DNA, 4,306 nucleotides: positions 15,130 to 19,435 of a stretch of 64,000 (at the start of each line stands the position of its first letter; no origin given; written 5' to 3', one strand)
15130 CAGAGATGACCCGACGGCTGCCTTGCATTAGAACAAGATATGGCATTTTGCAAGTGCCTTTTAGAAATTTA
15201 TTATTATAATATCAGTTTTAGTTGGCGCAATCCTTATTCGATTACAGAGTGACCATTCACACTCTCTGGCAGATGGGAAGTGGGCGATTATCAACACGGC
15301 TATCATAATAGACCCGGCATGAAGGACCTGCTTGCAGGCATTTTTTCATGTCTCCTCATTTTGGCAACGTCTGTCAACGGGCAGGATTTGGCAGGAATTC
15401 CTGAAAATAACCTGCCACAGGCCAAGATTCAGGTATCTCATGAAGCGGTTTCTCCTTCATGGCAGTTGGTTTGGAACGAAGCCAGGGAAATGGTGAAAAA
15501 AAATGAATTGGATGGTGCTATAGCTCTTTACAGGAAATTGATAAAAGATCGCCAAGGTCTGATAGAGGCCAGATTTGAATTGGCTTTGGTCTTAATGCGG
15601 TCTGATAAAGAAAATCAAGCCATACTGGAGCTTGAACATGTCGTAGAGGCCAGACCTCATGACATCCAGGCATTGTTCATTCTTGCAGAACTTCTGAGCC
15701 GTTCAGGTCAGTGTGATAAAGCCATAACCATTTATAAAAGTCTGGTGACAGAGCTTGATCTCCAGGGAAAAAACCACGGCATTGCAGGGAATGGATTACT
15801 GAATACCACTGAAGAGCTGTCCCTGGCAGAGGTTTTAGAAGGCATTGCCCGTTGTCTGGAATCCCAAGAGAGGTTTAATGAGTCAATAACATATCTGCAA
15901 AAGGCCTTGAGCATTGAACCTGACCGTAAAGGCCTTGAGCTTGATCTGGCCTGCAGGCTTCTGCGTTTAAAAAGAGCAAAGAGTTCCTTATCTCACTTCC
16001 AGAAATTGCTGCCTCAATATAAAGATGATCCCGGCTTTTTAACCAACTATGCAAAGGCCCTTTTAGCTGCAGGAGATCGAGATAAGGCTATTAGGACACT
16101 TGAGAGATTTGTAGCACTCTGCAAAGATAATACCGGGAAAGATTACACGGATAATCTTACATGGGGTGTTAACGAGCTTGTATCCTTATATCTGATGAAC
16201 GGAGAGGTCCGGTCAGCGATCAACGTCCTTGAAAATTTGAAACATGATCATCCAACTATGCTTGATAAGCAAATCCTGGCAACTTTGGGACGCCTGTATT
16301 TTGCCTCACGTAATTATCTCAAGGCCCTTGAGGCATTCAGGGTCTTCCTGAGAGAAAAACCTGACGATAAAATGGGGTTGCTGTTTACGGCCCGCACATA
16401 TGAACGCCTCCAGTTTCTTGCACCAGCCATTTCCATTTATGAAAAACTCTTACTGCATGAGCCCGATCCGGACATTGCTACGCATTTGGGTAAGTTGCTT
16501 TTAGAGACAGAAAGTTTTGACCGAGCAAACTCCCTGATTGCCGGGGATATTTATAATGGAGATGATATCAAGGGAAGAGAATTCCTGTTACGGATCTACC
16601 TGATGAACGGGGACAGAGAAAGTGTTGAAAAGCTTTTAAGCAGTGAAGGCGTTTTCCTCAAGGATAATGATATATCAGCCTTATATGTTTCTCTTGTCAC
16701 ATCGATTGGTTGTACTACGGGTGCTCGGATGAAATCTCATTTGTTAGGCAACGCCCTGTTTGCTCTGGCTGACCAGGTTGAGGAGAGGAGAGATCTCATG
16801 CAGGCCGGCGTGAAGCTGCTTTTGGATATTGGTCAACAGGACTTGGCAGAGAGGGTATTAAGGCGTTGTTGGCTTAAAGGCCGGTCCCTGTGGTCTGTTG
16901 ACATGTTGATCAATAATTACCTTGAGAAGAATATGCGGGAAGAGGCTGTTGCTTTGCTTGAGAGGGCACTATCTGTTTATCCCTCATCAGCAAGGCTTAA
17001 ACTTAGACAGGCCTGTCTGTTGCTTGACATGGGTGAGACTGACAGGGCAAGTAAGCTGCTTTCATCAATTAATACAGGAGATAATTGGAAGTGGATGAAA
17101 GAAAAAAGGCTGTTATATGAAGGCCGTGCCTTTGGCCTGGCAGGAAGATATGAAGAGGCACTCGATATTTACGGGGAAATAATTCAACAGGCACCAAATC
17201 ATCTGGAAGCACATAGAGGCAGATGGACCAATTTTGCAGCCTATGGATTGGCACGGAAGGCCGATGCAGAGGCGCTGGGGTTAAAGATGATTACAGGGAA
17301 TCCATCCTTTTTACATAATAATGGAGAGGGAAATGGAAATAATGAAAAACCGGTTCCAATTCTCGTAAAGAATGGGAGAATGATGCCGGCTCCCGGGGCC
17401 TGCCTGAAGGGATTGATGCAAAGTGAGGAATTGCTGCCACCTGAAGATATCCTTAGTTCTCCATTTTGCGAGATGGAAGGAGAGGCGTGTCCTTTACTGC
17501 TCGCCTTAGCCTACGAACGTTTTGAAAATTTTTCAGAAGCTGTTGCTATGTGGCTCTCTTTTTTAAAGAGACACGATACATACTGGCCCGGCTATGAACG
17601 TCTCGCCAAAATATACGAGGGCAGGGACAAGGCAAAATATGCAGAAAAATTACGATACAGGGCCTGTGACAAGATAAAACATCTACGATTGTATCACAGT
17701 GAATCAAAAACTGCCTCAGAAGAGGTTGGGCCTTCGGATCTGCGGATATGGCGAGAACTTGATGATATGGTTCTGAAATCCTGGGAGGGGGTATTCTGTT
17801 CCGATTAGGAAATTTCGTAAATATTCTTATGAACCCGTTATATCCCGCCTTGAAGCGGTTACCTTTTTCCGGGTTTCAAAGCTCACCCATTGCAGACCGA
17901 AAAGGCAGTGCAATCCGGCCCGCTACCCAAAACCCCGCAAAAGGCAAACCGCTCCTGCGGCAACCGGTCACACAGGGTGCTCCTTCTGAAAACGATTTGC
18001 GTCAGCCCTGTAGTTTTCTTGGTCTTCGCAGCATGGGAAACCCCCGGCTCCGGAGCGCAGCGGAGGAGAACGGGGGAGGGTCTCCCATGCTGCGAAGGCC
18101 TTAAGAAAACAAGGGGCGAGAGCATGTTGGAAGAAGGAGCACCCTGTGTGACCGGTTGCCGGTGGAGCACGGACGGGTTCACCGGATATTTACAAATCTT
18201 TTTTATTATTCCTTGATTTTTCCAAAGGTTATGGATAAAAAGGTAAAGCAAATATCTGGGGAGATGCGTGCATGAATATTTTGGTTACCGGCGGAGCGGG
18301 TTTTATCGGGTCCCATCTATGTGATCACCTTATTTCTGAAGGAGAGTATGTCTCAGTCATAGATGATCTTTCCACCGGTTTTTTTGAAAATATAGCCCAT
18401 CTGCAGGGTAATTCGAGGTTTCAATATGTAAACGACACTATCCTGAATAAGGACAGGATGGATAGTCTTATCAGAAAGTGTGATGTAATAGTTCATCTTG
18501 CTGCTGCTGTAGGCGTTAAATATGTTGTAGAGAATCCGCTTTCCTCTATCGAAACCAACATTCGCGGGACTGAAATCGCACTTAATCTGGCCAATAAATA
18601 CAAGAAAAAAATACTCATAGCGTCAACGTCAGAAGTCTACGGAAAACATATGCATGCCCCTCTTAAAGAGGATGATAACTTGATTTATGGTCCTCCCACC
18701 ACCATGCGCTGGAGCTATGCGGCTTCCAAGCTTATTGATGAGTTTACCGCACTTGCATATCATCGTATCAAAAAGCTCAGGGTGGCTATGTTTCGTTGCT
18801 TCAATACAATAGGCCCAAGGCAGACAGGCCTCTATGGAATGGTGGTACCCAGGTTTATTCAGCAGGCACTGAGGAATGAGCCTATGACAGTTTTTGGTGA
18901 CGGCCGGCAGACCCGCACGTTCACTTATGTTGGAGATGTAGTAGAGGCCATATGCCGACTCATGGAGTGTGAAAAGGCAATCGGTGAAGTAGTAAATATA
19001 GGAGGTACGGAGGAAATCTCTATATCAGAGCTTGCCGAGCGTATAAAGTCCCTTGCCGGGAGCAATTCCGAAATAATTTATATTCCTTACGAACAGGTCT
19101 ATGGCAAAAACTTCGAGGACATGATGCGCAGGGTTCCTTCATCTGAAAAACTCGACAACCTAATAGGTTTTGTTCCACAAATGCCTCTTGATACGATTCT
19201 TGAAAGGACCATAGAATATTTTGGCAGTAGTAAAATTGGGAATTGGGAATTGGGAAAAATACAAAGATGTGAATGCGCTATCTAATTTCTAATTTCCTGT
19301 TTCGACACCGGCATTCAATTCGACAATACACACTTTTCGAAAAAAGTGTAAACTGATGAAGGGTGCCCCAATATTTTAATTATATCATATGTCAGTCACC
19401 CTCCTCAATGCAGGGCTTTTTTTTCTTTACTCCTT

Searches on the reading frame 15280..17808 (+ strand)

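Call 65: search_protein_families(library=pfam, proteins=[window:15280-17808:+], max_evalue=0.00001)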
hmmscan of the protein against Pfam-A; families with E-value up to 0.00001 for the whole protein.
window:15280-17808:+ (842 aa): 22 families
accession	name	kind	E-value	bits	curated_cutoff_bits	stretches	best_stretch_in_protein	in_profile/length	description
PF14559.12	TPR_19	-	7.7e-32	109.9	25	0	549-597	3-51/68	Tetratricopeptide repeat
PF13428.12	TPR_14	-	1.2e-31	106.3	23.5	0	254-284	4-34/44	Tetratricopeptide repeat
PF13174.12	TPR_6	-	3.3e-24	84.2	26.3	0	611-641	3-33/33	Tetratricopeptide repeat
PF07719.23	TPR_2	-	1.4e-23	81.5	27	0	183-215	1-33/34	Tetratricopeptide repeat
PF13432.12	TPR_16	-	1.6e-20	73.6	32.7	0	336-396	3-61/65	Tetratricopeptide repeat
PF13181.12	TPR_8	-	1.2e-17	62.9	25.7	0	184-215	2-33/34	Tetratricopeptide repeat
PF12895.13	ANAPC3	-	1.6e-16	60.8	27.2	0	74-153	2-80/82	Anaphase-promoting complex, cyclosome, subunit 3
PF24575.1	TPR_Slam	-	8.3e-16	58.7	35.2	0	64-114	50-100/104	Surface lipoprotein assembly modifier, N-terminal TPR repeats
PF13176.12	TPR_7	-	9.8e-16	56.9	27.9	0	257-286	5-34/36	Tetratricopeptide repeat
PF13424.12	TPR_12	-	9.9e-15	54.9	30.1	0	182-247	2-75/77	Tetratricopeptide repeat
PF23914.1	TPR_CcmH_CycH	-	4.1e-11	43.4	42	0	71-160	60-152/158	Cytochrome c-type biogenesis protein H TPR domain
PF00515.34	TPR_1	-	4.5e-11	42.5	27.8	0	183-215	1-33/34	Tetratricopeptide repeat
PF25058.1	ARM_TT21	-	1.8e-10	41.4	27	0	190-332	14-132/155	Tetratricopeptide repeat protein 21 ARM repeat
PF13414.12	TPR_11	-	1.7e-09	37.6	26.8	0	72-107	5-40/42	TPR repeat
PF20308.4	TPR-S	-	7.2e-09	36.6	27.6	0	77-124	2-47/102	Tetratricopeptide Repeats-Sensor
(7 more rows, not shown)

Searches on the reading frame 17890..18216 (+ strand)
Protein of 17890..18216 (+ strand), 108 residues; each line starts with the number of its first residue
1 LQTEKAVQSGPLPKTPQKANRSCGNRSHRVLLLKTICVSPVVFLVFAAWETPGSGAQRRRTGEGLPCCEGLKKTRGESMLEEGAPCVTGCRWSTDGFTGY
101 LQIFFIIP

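Call 33: find_homologous_proteins(query=window:17890-18216:+, max_evalue=0.001)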
Query window:17890-18216:+ (108 aa): 28 proteins with E <= 0.001 among 31 candidates.
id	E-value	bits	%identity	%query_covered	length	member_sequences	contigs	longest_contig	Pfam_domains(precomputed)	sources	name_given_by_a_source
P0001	6.0e-49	183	78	95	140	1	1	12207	-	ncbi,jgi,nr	ncbi:MAG: hypothetical protein JRI35_01940 [Deltaproteobacteria bacterium]|nr:hypothetical protein [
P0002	1.0e-45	172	88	80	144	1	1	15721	-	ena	-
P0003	1.6e-37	146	92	69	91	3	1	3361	-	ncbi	ncbi:MAG: hypothetical protein DRP28_05235, partial [Thermodesulfobacteriota bacterium]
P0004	1.8e-33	133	73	76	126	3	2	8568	-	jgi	-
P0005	4.5e-29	119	72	76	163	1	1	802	-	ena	-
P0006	2.5e-27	113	77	68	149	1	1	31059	-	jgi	-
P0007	1.2e-24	104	91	51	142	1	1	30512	-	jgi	-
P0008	6.6e-22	96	80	55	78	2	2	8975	-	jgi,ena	-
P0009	1.4e-19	88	54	96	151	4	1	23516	-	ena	-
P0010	1.8e-19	88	75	56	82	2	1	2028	-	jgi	-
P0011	2.9e-18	84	98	39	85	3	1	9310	-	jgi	-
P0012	4.2e-17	80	74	54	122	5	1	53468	-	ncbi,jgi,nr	ncbi:MAG: hypothetical protein C4B57_09650 [Deltaproteobacteria bacterium]|nr:MAG: hypothetical prot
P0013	1.8e-14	72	59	72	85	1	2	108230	-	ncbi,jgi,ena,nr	ncbi:MAG: hypothetical protein C4B57_06510 [Deltaproteobacteria bacterium]|nr:MAG: hypothetical prot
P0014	1.3e-12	66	69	55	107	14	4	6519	-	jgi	-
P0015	2.2e-12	65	54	53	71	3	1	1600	-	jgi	-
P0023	1.6e-8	52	47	69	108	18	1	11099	-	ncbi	-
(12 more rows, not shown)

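Call 35: find_encoding_contigs(protein=P0012, flank=10000, max_places=3)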
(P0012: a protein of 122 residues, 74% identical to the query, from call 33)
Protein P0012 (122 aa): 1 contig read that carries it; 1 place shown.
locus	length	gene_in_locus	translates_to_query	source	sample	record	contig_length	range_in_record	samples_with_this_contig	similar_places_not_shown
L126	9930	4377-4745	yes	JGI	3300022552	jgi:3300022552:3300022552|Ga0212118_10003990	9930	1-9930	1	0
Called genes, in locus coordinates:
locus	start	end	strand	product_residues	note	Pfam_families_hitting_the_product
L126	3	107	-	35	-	?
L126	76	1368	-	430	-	PF00202:Aminotran_3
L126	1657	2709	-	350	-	PF02547:Queuosine_synth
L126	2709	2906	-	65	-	PF09838:DUF2065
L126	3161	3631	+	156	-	PF01613:Flavin_Reduct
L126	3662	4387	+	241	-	PF09976:TPR_21, PF13428:TPR_14 (faint), PF13181:TPR_8 (faint)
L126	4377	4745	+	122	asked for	-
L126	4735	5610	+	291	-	PF04055:Radical_SAM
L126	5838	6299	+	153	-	PF00293:NUDIX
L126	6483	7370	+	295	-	PF00763:THF_DHG_CYH, PF02882:THF_DHG_CYH_C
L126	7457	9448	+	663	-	PF03063:Prismane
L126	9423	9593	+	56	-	-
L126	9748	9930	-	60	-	?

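Call 36: find_encoding_contigs(protein=P0013, flank=10000, max_places=3)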
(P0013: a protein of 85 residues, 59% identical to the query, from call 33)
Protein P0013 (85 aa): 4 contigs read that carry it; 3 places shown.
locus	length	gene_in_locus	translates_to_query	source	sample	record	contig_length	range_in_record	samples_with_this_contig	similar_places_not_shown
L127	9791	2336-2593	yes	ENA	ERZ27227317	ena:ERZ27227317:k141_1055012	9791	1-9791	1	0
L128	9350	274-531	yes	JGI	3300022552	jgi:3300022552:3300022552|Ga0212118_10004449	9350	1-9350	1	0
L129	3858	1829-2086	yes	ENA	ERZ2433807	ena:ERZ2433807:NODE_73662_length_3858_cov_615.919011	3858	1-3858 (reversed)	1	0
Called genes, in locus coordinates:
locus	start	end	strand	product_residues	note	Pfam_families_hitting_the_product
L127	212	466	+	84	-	-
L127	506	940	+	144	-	PF00436:SSB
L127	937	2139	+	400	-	PF00144:Beta-lactamase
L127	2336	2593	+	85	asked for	-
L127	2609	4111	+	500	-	PF01743:PolyA_pol, PF12627:PolyA_pol_RNAbd, PF01966:HD (weak), PF13735:tRNA_NucTran2_2 (weak)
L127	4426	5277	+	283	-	PF00582:Usp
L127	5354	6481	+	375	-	PF01925:TauE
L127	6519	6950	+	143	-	PF27327:AF_1016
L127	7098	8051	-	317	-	PF00582:Usp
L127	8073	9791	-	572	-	?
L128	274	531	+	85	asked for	-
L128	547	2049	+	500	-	PF01743:PolyA_pol, PF12627:PolyA_pol_RNAbd, PF01966:HD (weak), PF13735:tRNA_NucTran2_2 (weak)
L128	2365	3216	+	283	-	PF00582:Usp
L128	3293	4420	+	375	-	PF01925:TauE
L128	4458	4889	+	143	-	PF27327:AF_1016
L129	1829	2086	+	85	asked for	-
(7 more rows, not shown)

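Call 37: find_encoding_contigs(protein=P0009, flank=10000, max_places=3)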
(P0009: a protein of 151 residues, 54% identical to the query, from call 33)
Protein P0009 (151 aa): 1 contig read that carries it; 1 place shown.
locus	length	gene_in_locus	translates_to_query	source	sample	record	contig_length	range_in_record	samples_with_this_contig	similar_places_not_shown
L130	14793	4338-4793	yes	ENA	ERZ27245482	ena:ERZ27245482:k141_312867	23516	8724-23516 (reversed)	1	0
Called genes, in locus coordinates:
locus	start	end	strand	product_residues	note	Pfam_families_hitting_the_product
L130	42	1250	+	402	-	PF00764:Arginosuc_synth, PF20979:Arginosuc_syn_C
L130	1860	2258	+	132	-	PF07238:PilZ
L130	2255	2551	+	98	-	-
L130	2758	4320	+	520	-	PF17650:RACo_linker (weak), PF17651:Raco_middle, PF14574:RACo_C_ter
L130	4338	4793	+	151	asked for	-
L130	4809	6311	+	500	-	PF01743:PolyA_pol, PF12627:PolyA_pol_RNAbd, PF01966:HD (weak), PF13735:tRNA_NucTran2_2 (weak)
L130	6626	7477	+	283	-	PF00582:Usp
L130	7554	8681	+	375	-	PF01925:TauE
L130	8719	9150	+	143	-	PF27327:AF_1016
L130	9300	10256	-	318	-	PF00582:Usp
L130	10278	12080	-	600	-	PF02040:ArsB, PF03600:CitMHS, PF16980:CitMHS_2, PF00939:Na_sulph_symp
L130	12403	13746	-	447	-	-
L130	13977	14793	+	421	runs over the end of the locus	PF01409:tRNA-synt_2d (weak), PF13393:tRNA-synt_His, PF00587:tRNA-synt_2b, PF13393:tRNA-synt_His, PF03129:HGTP_anticodon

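Call 38: find_encoding_contigs(protein=P0023, flank=10000, max_places=3)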
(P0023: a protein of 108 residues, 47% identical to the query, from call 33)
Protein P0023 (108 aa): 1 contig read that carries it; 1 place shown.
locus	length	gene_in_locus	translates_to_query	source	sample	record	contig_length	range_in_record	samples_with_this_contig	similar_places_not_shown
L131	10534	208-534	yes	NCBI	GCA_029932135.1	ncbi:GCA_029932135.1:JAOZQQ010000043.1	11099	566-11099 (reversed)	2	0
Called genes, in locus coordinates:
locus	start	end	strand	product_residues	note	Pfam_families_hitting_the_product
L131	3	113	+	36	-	?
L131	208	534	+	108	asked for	-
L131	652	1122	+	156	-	PF03449:GreA_GreB_N, PF01272:GreA_GreB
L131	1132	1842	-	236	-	PF00582:Usp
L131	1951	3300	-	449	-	PF01551:Peptidase_M23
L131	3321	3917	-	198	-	PF01195:Pept_tRNA_hydro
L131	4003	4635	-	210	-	PF01386:Ribosomal_L25p, PF14693:Ribosomal_TL5_C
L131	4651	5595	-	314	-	PF13793:Pribosyltran_N, PF00156:Pribosyltran, PF14572:Pribosyl_synth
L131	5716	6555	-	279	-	PF00288:GHMP_kinases_N, PF08544:GHMP_kinases_C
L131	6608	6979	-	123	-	PF08899:DUF1844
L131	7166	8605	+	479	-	PF13742:tRNA_anti_2, PF01336:tRNA_anti-codon, PF02601:Exonuc_VII_L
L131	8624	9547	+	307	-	PF01551:Peptidase_M23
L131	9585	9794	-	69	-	-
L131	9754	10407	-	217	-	PF14907:NTP_transf_5 (faint), PF08843:AbiEii (faint)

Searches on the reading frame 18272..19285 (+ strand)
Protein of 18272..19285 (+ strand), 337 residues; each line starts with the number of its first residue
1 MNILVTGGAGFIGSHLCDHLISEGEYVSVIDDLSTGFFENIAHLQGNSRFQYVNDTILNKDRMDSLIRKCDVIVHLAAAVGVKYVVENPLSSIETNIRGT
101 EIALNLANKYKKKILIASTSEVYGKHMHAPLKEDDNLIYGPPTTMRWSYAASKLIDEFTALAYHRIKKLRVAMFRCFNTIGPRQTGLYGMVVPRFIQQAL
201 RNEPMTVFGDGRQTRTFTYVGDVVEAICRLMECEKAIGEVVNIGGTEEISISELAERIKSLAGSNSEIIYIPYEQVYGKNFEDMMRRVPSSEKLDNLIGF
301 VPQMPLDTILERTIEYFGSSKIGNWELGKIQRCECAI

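Call 65: search_protein_families(library=pfam, proteins=[window:18272-19285:+], max_evalue=0.00001)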
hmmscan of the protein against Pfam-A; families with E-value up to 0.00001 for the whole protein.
window:18272-19285:+ (337 aa): 6 families
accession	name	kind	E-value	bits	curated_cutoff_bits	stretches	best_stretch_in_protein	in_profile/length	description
PF16363.11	GDP_Man_Dehyd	-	1.6e-55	189.4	27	1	4-312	1-331/332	GDP-mannose 4,6 dehydratase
PF01370.27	Epimerase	-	2.7e-52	178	20.9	1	3-244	1-240/240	NAD dependent epimerase/dehydratase family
PF01073.25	3Beta_HSD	-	2.2e-18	66.7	22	1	4-227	1-225/280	3-beta hydroxysteroid dehydrogenase/isomerase family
PF02719.21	Polysacc_synt_2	-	3.5e-18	66.2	20.2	1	3-117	1-126/293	Polysaccharide biosynthesis protein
PF07993.18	NAD_binding_4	-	1.5e-14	54.2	20.1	1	58-188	77-216/258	Male sterility protein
PF04321.23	RmlD_sub_bind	-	8.4e-11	41.9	27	1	1-266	1-235/287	RmlD substrate binding domain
